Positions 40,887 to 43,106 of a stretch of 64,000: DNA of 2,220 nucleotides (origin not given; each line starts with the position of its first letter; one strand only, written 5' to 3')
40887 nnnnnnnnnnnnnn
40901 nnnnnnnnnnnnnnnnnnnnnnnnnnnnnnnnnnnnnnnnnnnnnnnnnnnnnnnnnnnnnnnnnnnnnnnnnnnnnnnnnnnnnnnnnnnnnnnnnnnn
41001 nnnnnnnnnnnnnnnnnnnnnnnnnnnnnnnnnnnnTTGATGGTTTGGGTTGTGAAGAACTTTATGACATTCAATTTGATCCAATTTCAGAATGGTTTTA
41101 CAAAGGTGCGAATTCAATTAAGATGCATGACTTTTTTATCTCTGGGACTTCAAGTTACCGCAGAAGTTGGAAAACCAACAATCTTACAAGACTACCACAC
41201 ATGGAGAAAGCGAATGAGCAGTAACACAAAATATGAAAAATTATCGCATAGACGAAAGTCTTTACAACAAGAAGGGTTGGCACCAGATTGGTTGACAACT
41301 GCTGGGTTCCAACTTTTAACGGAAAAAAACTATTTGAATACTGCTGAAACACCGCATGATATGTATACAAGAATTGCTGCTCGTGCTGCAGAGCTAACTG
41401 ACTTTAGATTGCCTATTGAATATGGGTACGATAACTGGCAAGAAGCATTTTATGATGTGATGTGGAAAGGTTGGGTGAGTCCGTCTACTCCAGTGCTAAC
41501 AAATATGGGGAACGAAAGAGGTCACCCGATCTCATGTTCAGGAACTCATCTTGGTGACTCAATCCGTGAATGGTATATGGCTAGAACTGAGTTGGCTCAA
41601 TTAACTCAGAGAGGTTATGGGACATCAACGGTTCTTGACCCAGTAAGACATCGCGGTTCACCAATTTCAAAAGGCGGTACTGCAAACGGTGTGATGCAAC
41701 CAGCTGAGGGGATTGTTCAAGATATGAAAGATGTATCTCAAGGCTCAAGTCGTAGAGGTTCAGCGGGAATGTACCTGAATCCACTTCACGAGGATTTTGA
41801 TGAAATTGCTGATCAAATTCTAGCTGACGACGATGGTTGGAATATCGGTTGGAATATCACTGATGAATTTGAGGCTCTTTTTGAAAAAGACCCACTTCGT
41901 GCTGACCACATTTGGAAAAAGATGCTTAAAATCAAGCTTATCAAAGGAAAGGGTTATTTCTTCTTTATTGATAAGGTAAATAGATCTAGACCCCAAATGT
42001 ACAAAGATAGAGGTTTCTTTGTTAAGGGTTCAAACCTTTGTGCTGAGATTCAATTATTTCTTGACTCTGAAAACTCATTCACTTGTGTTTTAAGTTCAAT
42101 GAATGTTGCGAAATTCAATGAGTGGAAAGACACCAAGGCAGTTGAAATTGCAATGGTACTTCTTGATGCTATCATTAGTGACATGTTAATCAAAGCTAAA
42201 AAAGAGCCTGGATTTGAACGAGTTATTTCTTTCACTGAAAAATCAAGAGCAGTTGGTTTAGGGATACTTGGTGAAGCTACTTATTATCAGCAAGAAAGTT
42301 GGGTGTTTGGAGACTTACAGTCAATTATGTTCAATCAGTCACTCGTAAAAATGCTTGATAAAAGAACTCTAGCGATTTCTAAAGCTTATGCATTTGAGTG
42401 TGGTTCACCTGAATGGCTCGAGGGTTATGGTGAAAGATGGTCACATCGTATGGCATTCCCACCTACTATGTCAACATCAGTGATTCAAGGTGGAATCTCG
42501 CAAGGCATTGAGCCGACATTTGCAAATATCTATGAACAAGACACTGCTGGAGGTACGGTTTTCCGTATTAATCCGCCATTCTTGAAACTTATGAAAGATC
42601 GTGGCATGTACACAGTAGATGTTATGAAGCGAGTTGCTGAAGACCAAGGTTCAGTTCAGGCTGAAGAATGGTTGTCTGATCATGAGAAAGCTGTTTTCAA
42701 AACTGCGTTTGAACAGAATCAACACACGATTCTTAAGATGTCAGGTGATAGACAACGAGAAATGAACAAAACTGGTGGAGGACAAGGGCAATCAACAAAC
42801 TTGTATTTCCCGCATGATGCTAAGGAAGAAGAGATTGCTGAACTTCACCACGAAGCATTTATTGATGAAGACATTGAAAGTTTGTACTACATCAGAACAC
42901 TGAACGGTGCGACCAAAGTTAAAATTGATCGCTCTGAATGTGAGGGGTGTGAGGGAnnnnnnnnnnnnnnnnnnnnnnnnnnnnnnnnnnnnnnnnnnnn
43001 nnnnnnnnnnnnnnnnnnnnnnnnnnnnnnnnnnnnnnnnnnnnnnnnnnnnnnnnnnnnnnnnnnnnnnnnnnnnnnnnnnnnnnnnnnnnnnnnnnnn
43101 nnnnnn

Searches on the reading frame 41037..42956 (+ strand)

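Call 11: search_protein_families(library=phrogs, proteins=[window:41037-42956:+], max_evalue=0.00001)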
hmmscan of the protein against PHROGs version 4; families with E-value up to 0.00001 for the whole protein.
window:41037-42956:+ (640 aa): 8 families
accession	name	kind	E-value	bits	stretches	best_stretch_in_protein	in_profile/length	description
phrog_30939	-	DNA, RNA and nucleotide metabolism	2.8e-133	446.8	1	68-638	396-976/977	ribonucleotide reductase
phrog_84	-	DNA, RNA and nucleotide metabolism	3.4e-117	393.8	1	87-639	199-795/975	ribonucleoside-diphosphate reductase large subunit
phrog_12229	-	DNA, RNA and nucleotide metabolism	2.3e-40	139.6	2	83-272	4-179/577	ribonucleotide reductase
phrog_3844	-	moron, auxiliary metabolic gene and host takeover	2.5e-40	139.8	2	461-639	307-450/451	NrdA-like aerobic NDP reductase large subunit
phrog_3987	-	DNA, RNA and nucleotide metabolism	5.6e-24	85.5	1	96-257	151-313/467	ribonucleotide reductase large subunit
phrog_29665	-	unknown function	3.3e-19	70.3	1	345-475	7-149/150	-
phrog_33412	-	unknown function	2.8e-16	60.6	1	496-638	2-138/140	-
phrog_6132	-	DNA, RNA and nucleotide metabolism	4.9e-06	27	1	138-239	188-284/530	ribonucleotide reductase large subunit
